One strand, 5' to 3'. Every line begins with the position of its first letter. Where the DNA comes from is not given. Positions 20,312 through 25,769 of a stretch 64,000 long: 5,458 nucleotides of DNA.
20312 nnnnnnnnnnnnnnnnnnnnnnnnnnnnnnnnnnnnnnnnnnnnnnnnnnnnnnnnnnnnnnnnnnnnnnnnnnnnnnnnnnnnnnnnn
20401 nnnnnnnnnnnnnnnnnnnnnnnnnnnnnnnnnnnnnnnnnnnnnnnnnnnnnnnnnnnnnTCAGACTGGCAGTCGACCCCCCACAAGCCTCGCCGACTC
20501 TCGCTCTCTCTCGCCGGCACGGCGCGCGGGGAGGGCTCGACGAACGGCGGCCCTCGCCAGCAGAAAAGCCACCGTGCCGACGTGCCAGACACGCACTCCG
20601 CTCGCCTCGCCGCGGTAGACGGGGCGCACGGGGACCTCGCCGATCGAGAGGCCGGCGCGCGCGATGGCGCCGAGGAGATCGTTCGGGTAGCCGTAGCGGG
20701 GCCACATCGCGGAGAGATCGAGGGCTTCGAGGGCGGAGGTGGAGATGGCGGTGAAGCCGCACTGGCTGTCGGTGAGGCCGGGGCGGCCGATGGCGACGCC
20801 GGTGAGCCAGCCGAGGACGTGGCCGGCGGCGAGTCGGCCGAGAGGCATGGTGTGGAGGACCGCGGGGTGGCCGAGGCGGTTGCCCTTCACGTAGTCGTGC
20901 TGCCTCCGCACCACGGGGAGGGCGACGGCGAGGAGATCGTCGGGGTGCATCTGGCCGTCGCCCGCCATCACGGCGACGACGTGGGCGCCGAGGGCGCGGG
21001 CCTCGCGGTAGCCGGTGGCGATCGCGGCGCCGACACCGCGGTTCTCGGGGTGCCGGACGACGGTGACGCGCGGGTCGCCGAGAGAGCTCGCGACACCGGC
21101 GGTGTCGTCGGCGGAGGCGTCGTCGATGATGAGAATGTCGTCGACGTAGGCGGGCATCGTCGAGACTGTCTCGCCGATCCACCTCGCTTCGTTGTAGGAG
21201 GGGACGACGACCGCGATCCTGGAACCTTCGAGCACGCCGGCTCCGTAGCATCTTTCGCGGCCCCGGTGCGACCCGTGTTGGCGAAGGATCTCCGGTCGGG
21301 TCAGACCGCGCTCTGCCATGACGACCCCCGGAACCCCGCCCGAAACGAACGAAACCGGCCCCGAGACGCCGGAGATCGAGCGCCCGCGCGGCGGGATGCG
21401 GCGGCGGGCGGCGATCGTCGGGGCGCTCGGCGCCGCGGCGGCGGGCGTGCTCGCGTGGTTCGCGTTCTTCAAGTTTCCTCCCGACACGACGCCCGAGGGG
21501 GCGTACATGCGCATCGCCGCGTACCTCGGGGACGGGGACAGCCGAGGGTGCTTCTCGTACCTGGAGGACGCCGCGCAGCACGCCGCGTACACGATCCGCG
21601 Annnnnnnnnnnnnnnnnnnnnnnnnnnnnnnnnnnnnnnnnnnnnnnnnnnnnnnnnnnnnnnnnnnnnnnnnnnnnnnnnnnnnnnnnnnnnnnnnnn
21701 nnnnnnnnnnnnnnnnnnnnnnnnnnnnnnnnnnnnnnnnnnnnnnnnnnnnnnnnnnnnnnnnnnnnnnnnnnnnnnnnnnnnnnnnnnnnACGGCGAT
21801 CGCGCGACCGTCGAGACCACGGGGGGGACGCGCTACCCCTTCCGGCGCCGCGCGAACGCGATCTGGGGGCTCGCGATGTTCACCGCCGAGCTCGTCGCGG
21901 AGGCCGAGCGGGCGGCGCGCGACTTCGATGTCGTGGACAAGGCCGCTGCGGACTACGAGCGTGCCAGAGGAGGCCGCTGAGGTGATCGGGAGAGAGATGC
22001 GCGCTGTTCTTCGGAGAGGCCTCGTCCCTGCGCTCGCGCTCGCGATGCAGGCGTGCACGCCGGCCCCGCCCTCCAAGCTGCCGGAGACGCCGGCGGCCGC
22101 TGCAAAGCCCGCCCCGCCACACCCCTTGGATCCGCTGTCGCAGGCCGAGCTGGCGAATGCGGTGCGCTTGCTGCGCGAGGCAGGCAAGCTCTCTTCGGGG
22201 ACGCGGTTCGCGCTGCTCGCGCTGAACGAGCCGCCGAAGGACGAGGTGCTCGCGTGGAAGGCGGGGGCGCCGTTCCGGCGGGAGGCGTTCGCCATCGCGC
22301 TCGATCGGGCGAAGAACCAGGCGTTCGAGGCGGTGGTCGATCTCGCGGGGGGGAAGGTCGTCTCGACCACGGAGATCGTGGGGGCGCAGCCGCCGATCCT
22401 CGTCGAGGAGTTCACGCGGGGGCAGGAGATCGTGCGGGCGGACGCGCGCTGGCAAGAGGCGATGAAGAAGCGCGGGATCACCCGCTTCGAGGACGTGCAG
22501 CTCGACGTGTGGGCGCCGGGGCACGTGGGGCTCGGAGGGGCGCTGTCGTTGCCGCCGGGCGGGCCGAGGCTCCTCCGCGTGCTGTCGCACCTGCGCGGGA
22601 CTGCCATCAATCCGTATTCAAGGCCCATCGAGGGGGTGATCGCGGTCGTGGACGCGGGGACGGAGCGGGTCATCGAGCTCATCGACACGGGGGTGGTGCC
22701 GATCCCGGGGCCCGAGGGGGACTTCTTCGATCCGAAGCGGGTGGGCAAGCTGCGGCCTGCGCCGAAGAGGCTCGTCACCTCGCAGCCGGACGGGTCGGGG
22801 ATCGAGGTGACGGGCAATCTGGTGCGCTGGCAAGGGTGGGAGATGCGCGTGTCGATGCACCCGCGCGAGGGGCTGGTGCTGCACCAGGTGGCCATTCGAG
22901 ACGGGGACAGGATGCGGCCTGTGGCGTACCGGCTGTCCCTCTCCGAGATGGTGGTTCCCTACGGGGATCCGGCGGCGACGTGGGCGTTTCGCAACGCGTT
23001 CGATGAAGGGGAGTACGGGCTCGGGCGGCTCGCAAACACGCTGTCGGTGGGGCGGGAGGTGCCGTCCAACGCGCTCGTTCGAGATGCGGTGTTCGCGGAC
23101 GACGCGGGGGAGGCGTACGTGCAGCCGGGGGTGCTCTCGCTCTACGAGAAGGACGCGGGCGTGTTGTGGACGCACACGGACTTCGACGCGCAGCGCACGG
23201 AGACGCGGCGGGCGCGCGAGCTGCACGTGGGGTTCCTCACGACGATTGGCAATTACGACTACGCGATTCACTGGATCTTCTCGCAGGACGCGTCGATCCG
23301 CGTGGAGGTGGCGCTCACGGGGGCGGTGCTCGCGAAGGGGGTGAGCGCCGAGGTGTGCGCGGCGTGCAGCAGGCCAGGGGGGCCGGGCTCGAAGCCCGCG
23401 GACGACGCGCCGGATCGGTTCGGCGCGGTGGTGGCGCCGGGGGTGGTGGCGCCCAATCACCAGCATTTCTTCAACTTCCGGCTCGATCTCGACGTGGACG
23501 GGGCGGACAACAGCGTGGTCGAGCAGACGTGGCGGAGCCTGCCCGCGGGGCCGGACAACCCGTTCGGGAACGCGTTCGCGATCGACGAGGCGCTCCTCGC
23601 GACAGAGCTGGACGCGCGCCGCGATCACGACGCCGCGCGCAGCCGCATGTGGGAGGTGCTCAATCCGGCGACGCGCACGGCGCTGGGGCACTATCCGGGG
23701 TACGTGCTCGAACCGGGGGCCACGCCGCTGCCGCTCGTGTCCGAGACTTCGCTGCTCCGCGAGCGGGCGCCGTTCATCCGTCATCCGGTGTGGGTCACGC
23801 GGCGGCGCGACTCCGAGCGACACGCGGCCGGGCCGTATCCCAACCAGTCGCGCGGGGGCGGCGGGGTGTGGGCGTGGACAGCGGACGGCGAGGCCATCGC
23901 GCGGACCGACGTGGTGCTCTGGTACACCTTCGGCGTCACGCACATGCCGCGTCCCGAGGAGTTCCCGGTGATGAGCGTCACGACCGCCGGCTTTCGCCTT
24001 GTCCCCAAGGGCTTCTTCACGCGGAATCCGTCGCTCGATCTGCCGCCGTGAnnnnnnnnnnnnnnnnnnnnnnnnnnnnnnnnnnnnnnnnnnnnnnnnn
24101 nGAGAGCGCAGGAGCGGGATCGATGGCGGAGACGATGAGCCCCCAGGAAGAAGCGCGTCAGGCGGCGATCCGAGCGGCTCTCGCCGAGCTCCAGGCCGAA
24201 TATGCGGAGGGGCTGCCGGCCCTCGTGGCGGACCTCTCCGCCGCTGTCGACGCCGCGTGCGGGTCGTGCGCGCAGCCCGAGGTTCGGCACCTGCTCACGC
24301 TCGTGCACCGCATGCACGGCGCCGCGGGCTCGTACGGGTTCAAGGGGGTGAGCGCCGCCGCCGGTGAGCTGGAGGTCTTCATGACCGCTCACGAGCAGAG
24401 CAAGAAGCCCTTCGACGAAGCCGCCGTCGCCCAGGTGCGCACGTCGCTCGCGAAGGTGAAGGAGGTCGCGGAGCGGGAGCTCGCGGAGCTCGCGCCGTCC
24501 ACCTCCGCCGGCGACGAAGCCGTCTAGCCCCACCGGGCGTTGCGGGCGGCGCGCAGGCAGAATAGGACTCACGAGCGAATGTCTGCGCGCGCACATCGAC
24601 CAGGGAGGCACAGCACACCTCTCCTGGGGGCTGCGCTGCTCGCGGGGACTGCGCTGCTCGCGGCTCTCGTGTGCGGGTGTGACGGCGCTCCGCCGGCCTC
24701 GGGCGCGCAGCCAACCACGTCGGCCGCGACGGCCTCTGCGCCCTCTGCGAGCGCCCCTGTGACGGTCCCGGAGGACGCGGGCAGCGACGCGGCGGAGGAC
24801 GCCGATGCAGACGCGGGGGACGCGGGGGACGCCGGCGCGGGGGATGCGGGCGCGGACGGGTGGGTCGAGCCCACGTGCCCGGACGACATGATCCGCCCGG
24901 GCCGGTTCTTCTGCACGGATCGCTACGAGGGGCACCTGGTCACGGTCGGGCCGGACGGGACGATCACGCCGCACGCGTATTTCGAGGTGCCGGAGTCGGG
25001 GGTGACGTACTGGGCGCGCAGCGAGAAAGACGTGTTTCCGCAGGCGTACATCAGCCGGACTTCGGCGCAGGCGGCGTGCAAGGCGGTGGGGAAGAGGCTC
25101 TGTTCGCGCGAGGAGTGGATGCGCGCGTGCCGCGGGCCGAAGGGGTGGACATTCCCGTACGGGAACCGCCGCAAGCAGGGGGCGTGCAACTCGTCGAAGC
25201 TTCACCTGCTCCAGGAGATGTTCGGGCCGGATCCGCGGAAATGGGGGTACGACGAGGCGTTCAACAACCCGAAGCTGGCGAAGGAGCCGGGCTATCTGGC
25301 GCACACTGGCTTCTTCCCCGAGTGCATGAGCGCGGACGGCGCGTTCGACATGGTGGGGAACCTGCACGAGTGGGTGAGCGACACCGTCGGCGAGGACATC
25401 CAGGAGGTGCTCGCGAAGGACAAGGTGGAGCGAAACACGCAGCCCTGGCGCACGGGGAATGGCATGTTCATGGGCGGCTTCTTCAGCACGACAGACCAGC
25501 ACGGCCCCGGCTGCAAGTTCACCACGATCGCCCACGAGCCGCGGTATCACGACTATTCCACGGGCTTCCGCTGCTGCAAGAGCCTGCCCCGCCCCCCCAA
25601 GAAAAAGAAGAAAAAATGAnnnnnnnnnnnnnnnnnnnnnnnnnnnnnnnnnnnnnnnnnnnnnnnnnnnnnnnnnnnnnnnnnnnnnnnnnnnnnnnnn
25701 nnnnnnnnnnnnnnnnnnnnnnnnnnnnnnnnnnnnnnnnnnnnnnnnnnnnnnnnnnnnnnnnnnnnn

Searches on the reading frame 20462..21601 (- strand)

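Call 55: search_protein_families(library=pfam, max_evalue=0.0001, proteins=[window:20462-21601:-])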
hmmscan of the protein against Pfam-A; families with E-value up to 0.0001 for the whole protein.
window:20462-21601:- (379 aa): 2 families
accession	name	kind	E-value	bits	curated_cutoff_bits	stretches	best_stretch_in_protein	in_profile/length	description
PF00535.33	Glycos_transf_2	-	2.6e-21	76.7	23.3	1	131-292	2-165/168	Glycosyl transferase family 2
PF13641.12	Glyco_tranf_2_3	-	1.9e-05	25.2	27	1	128-238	2-119/230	Glycosyltransferase like family 2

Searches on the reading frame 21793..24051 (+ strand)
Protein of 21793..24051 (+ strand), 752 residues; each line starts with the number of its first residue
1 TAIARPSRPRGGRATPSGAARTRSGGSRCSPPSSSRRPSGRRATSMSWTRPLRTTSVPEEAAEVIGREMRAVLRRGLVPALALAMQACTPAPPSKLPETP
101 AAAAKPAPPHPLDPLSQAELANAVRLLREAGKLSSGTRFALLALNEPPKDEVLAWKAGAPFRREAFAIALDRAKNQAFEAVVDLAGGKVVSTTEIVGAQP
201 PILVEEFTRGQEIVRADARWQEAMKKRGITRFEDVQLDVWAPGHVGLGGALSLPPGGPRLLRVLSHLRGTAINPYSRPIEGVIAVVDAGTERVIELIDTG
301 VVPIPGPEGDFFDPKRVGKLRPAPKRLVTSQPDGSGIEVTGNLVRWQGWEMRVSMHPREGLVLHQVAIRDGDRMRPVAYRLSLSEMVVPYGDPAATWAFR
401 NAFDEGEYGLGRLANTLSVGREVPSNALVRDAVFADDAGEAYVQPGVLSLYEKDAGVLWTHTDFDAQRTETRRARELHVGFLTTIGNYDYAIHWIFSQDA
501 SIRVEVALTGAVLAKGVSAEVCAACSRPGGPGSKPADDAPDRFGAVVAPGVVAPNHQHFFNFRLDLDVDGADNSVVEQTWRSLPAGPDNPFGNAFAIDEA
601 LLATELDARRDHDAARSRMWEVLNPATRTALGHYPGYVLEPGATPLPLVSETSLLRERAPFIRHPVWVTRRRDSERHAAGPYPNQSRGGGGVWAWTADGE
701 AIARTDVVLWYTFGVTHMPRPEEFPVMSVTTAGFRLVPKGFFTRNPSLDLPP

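Call 55: search_protein_families(library=pfam, max_evalue=0.0001, proteins=[window:21793-24051:+])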
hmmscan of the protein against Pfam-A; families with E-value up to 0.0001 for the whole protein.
window:21793-24051:+ (752 aa): 4 families
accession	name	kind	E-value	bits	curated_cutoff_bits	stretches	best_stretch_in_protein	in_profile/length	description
PF01179.26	Cu_amine_oxid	-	4.9e-130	434.5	27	1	329-748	3-407/407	Copper amine oxidase, enzyme domain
PF21994.1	AGAO-like_N2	-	1.5e-14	54.4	27.4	1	118-192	3-76/76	AGAO-like N2 domain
PF02727.21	Cu_amine_oxidN2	-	8e-13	48.9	21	1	110-193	1-85/87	Copper amine oxidase, N2 domain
PF02728.21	Cu_amine_oxidN3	-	8.9e-11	42.4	22.6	1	200-304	1-99/100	Copper amine oxidase, N3 domain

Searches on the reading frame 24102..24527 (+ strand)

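Call 55: search_protein_families(library=pfam, max_evalue=0.0001, proteins=[window:24102-24527:+])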
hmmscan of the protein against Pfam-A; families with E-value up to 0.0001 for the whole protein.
window:24102-24527:+ (141 aa): 1 family
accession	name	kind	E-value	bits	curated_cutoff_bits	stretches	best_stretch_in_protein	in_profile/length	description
PF01627.28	Hpt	-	2.6e-08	34.4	24.6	1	31-120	3-82/84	Hpt domain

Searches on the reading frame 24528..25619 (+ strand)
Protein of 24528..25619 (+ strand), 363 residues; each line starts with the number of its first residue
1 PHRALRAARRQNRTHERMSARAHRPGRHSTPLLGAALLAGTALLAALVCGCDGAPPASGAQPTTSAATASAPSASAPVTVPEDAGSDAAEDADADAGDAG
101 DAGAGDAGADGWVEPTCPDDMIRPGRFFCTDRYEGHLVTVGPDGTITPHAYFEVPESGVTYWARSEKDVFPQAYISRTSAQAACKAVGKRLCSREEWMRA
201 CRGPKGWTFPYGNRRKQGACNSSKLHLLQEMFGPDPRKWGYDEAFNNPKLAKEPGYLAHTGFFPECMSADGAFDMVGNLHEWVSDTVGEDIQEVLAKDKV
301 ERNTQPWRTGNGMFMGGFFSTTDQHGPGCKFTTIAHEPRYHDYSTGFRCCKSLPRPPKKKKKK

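Call 55: search_protein_families(library=pfam, max_evalue=0.0001, proteins=[window:24528-25619:+])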
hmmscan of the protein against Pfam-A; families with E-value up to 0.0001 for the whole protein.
window:24528-25619:+ (363 aa): 1 family
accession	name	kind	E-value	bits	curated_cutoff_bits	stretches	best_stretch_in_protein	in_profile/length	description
PF03781.23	FGE-sulfatase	-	4.7e-14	53.1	23.3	1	161-350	82-254/255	Sulfatase-modifying factor enzyme 1-like domain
